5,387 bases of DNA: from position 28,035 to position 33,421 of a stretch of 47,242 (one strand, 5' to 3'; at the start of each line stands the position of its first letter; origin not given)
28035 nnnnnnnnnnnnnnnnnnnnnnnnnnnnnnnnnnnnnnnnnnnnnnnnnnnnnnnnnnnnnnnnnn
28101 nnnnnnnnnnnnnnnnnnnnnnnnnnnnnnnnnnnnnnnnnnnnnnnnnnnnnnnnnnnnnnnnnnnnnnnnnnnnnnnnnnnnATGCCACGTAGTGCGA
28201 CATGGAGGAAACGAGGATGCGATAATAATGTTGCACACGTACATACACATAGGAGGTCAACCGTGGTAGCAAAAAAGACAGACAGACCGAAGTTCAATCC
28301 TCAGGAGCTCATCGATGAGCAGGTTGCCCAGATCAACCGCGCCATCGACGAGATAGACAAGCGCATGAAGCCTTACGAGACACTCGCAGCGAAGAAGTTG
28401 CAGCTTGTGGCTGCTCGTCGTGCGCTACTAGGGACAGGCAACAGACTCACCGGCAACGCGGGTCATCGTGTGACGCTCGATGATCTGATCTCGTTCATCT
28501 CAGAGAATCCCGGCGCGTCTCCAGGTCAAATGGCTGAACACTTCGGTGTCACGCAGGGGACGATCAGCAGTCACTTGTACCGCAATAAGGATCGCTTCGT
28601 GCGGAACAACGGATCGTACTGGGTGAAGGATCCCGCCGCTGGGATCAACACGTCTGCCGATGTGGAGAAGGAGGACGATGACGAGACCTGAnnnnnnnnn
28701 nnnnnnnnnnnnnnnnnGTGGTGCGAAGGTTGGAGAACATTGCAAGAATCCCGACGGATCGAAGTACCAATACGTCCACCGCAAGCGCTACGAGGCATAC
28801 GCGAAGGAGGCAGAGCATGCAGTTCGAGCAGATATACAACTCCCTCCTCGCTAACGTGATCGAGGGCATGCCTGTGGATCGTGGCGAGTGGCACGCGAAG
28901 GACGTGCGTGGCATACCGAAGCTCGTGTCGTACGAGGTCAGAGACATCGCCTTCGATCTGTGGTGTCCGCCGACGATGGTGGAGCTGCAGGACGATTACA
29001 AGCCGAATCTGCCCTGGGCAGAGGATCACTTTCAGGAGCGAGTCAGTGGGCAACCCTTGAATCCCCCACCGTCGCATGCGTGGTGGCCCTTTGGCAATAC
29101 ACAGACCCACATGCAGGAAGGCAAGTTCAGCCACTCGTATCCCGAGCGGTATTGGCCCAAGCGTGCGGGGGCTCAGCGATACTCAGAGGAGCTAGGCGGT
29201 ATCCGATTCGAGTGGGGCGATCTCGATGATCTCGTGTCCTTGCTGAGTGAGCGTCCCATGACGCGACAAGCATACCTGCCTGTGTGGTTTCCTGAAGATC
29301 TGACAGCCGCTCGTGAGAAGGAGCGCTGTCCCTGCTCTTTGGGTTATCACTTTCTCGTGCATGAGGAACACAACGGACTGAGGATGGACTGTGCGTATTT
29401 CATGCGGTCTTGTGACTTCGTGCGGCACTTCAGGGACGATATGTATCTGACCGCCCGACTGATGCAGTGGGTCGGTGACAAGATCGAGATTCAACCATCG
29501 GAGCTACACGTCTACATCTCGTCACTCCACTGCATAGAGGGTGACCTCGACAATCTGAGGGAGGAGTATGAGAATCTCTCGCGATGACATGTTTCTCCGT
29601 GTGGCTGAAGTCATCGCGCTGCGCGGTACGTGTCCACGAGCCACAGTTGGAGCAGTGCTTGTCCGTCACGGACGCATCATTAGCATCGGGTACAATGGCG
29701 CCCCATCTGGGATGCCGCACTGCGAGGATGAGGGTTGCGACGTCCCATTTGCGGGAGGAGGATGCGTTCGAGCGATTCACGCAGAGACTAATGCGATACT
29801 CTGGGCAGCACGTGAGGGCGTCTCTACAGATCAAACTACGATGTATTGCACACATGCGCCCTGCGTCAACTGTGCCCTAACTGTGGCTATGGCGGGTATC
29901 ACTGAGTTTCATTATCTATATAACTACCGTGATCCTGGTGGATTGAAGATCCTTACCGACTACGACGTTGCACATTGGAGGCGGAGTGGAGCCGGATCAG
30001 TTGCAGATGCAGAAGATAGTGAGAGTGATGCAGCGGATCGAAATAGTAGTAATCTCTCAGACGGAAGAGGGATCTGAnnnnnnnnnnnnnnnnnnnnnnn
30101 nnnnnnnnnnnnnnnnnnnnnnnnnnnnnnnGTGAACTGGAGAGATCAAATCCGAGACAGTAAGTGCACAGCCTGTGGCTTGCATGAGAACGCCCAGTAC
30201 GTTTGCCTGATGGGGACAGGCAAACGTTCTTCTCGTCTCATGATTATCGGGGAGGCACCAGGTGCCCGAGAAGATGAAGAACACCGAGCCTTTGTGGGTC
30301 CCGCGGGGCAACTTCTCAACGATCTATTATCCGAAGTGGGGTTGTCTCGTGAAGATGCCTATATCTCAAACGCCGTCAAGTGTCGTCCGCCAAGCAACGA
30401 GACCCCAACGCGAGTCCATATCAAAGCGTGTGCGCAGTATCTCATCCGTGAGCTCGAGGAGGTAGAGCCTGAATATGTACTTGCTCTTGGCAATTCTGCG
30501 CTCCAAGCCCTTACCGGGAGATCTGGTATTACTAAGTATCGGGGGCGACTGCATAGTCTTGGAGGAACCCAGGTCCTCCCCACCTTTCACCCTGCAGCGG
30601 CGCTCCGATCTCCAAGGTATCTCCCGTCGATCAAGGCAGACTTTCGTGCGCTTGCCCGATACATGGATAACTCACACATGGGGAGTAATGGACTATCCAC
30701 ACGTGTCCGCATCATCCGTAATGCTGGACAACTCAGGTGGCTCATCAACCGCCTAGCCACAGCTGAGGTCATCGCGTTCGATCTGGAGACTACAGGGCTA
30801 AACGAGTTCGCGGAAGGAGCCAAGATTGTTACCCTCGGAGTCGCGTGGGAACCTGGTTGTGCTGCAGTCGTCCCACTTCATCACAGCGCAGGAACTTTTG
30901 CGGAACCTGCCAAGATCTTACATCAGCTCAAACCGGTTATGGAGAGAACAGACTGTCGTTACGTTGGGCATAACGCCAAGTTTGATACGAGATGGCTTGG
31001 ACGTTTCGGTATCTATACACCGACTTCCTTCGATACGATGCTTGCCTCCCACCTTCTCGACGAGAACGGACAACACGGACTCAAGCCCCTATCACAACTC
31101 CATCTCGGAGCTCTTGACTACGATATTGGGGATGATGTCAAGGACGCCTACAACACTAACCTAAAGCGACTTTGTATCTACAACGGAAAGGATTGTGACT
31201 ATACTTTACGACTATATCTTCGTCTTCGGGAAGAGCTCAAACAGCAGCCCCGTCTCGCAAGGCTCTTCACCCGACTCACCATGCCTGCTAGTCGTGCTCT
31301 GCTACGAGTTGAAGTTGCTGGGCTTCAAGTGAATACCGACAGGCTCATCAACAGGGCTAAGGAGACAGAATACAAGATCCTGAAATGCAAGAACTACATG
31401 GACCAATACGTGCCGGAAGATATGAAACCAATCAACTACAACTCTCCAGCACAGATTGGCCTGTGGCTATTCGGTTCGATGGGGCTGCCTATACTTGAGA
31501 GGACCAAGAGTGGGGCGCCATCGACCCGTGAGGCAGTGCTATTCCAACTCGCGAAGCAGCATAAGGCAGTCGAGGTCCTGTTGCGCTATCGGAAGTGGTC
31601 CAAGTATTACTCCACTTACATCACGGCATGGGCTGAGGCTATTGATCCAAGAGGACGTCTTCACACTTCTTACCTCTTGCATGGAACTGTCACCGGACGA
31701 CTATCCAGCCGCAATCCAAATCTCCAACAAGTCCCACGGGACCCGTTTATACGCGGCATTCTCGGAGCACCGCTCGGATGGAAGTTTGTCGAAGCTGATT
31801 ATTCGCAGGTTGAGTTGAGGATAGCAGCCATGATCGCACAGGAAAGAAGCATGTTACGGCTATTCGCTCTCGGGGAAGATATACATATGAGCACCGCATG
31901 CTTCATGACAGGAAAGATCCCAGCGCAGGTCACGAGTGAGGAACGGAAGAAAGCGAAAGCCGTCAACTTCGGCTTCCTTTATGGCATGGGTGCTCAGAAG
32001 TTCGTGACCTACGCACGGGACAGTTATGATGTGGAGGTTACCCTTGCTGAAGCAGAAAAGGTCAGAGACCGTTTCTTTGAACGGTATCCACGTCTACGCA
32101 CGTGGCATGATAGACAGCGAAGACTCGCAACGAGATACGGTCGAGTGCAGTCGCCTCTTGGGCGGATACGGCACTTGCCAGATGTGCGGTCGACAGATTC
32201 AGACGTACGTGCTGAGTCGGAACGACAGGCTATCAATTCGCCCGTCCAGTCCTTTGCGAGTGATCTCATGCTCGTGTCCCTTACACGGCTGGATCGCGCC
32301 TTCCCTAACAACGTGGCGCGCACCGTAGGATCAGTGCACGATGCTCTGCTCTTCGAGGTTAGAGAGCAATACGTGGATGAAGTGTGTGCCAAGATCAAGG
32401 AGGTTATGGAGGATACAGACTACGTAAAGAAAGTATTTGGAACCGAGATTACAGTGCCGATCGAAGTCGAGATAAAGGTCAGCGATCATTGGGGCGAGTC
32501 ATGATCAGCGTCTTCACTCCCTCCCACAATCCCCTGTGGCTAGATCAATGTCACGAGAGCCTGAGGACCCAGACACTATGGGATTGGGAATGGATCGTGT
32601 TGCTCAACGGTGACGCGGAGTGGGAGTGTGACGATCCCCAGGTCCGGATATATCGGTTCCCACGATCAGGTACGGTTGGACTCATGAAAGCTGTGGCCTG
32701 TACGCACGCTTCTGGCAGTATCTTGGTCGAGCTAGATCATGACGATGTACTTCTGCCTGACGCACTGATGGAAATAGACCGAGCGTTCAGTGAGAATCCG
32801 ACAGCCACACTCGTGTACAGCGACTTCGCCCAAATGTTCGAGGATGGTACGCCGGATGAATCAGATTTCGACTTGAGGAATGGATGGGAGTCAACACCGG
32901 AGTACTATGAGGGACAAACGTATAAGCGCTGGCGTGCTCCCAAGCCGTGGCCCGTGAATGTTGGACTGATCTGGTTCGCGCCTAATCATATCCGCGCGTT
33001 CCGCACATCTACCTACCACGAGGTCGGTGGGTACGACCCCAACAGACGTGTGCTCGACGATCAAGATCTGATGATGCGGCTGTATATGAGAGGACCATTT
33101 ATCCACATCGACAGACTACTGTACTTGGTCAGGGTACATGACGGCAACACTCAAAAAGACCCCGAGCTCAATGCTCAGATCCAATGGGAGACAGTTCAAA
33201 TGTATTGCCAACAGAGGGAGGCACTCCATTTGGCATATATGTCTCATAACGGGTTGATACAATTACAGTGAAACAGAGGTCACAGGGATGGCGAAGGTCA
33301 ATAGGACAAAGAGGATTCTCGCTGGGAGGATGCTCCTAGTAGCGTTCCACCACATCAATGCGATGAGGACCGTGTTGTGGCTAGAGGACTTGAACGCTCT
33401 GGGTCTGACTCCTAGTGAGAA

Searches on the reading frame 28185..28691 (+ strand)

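Call 42: search_protein_families(library=pfam, proteins=[window:28185-28691:+], max_evalue=0.001)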
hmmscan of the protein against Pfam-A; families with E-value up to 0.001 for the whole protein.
window:28185-28691:+ (168 aa): 1 family
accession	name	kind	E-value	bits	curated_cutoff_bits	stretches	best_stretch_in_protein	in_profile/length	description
PF12802.13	MarR_2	-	0.00082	19.9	27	0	101-131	10-41/61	MarR family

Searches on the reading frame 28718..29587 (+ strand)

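Call 42: search_protein_families(library=pfam, proteins=[window:28718-29587:+], max_evalue=0.001)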
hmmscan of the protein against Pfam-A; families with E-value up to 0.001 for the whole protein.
window:28718-29587:+ (289 aa): 1 family
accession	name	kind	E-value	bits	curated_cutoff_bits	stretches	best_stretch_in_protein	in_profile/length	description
PF00303.24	Thymidylat_synt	-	9.1e-08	32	24.3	1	168-283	111-221/266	Thymidylate synthase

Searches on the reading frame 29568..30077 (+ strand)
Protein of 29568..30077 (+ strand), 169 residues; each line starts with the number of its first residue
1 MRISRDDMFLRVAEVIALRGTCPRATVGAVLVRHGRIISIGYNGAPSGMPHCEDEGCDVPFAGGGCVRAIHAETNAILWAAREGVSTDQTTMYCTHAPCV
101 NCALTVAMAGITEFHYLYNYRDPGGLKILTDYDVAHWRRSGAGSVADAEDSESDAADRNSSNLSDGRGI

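Call 43: search_protein_families(library=pfam, proteins=[window:29568-30077:+], max_evalue=0.001)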
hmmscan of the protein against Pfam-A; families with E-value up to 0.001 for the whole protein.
window:29568-30077:+ (169 aa): 3 families
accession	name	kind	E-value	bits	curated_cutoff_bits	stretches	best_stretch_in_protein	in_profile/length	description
PF00383.29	dCMP_cyt_deam_1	-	2e-20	73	25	1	5-116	3-100/102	Cytidine and deoxycytidylate deaminase zinc-binding region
PF14437.12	MafB19-deam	-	2.2e-11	44.2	27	1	5-125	3-108/142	MafB19-like deaminase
PF14439.12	Bd3614-deam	-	0.0001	22.7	38.5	1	69-137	34-107/113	Bd3614-like deaminase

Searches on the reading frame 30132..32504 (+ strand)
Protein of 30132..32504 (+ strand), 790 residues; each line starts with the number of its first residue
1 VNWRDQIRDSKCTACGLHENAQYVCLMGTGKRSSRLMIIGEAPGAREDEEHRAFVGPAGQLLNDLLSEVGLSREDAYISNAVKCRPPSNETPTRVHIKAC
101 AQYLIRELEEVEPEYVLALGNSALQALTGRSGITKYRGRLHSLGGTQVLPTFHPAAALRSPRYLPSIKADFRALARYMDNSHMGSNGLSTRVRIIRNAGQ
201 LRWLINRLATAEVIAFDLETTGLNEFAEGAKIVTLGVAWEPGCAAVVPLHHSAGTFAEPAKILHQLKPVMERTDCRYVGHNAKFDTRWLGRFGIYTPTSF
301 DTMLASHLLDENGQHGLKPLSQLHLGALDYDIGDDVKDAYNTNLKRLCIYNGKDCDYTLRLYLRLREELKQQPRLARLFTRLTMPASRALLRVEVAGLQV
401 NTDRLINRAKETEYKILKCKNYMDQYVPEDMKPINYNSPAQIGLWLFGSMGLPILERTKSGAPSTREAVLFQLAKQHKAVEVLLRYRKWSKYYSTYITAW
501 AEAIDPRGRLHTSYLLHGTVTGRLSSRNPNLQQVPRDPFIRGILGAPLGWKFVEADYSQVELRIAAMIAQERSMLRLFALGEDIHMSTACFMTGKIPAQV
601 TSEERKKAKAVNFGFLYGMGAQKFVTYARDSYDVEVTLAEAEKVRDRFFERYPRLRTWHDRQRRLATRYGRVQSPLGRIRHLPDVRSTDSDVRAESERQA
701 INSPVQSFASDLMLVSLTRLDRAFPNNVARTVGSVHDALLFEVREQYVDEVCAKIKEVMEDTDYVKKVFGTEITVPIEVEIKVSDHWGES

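Call 14: search_protein_families(library=phrogs, proteins=[window:30132-32504:+], max_evalue=0.001)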
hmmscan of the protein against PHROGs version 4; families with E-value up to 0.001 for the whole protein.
window:30132-32504:+ (790 aa): 15 families
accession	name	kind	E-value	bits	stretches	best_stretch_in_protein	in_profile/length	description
phrog_17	-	DNA, RNA and nucleotide metabolism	4e-164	549.7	1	30-789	476-1232/1445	DNA polymerase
phrog_2573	-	DNA, RNA and nucleotide metabolism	9.1e-43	147.7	1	549-783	16-270/336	DNA polymerase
phrog_12241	-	DNA, RNA and nucleotide metabolism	3.6e-32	113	1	194-541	103-496/502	DNA polymerase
phrog_5995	-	DNA, RNA and nucleotide metabolism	2.8e-27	96.8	1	634-789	17-177/236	DNA polymerase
phrog_15971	-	DNA, RNA and nucleotide metabolism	9.4e-20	72.1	1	455-760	68-350/376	DNA polymerase I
phrog_10285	-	DNA, RNA and nucleotide metabolism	1.1e-14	55.2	1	538-663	43-169/321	DNA polymerase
phrog_9556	-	DNA, RNA and nucleotide metabolism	4.9e-14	53.2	1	458-534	352-439/441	DNA polymerase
phrog_35406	-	DNA, RNA and nucleotide metabolism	5.4e-11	43.2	1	599-724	103-222/320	DNA polymerase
phrog_4008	-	DNA, RNA and nucleotide metabolism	7e-10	39.5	1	94-281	80-280/281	DNA polymerase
phrog_4335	-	unknown function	3.4e-06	27.5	1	12-126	254-364/421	-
phrog_192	-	DNA, RNA and nucleotide metabolism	9.7e-06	26.1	0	257-322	174-242/397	DNA polymerase exonuclease subunit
phrog_403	-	DNA, RNA and nucleotide metabolism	2.1e-05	24.6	1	269-379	137-260/321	DNA polymerase exonuclease subunit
phrog_23226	-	DNA, RNA and nucleotide metabolism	0.00012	21.7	0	507-588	291-377/611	DNA polymerase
phrog_35496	-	unknown function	0.00016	22.2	1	74-164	93-185/251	-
phrog_30466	-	DNA, RNA and nucleotide metabolism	0.00046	21.1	1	555-627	23-91/122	DNA polymerase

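Call 63: search_dna_similar(query=window:30132-32504:+, collection=phages, mode=protein, max_evalue=1e-20, max_rows=15)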
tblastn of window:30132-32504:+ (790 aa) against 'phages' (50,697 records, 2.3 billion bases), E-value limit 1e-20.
Records with a match: 2262; places in all: 2263; records where one place covers at least 80% of the query: 1007.
Best place of each record, by identity: <60% 2262.
By first word of the organism name: Vibrio 428; Salmonella 282; Staphylococcus 273; Microbacterium 235; Bacillus 180; Escherichia 132; Klebsiella 82; Gordonia 70; Mycobacterium 69; Listeria 68; and 61 more.
By host as written in the record: - 484; Microbacterium foliorum NRRL B-24224 SEA 112; Staphylococcus aureus 96; Microbacterium foliorum NRRL B-24224 92; Listeria monocytogenes 48; Escherichia coli 44; Mycobacterium smegmatis mc2 155 39; Salmonella enterica subsp. enterica serovar Enteritidis PT1 39; and 448 more.
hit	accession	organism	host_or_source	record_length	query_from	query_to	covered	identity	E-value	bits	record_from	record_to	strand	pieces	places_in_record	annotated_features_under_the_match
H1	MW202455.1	Caudoviricetes sp.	Manatee Spring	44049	8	789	99%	41.2%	2e-175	565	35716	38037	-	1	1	DNA polymerase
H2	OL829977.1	Gordonia phage Amok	Gordonia rubripertincta NRRL B-16540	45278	107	788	86%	45.7%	2e-164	533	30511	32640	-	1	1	44: DNA polymerase I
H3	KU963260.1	Gordonia phage Emalyn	Gordonia terrae 3612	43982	107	788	86%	45.7%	2e-164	533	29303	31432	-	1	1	42: DNA polymerase I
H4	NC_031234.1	Gordonia phage Emalyn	Gordonia terrae 3612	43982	107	788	86%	45.7%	2e-164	533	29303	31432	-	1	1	42: DNA polymerase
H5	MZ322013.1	Gordonia phage AikoCarson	Gordonia terrae 3612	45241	107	788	86%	45.7%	3e-164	533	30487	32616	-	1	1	44: DNA polymerase I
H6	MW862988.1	Gordonia phage Tolls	Gordonia terrae CAG3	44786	107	788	86%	45.7%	1e-164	534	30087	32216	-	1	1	44: DNA polymerase I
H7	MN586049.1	Gordonia phage Yarn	Gordonia rubripertincta NRRL B-16540 SEA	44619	107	788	86%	45.7%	1e-164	534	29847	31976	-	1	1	40: DNA polymerase I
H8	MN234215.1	Gordonia phage SteamedHams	Gordonia rubripertincta NRRL B-16540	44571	107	788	86%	45.7%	2e-164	534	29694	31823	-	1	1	43: DNA polymerase I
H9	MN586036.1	Gordonia phage AndPeggy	Gordonia rubripertincta NRRL B-16540 SEA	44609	107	788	86%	45.5%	2e-164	533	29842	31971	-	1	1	40: DNA polymerase I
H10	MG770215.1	Gordonia phage Troje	Gordonia terrea 3612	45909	113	788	86%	45.5%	7e-164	532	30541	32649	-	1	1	DNA polymerase I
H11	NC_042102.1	Gordonia phage Troje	Gordonia terrea 3612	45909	113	788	86%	45.5%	7e-164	532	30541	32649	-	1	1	DNA polymerase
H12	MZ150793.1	Gordonia phage MScarn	Gordonia terrae 3612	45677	113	788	86%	45.3%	4e-164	533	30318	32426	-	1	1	47: DNA polymerase I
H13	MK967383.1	Gordonia phage SweatNTears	Gordonia terrae 3612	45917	113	788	86%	45.3%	1e-163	531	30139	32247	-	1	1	44: DNA polymerase I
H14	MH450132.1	Gordonia phage SketchMex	Gordonia terrae 3612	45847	113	788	86%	45.3%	2e-163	531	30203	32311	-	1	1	43: DNA polymerase I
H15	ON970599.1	Gordonia phage Biskit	Gordonia terrae 3612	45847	113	788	86%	45.3%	2e-163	531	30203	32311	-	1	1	45: DNA polymerase I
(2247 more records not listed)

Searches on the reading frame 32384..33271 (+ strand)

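Call 43: search_protein_families(library=pfam, proteins=[window:32384-33271:+], max_evalue=0.001)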
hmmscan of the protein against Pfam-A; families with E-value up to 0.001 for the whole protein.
window:32384-33271:+ (295 aa): 1 family
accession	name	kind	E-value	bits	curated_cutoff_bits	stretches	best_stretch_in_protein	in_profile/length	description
PF00535.33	Glycos_transf_2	-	1.5e-06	28.7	23.3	1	42-145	1-114/168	Glycosyl transferase family 2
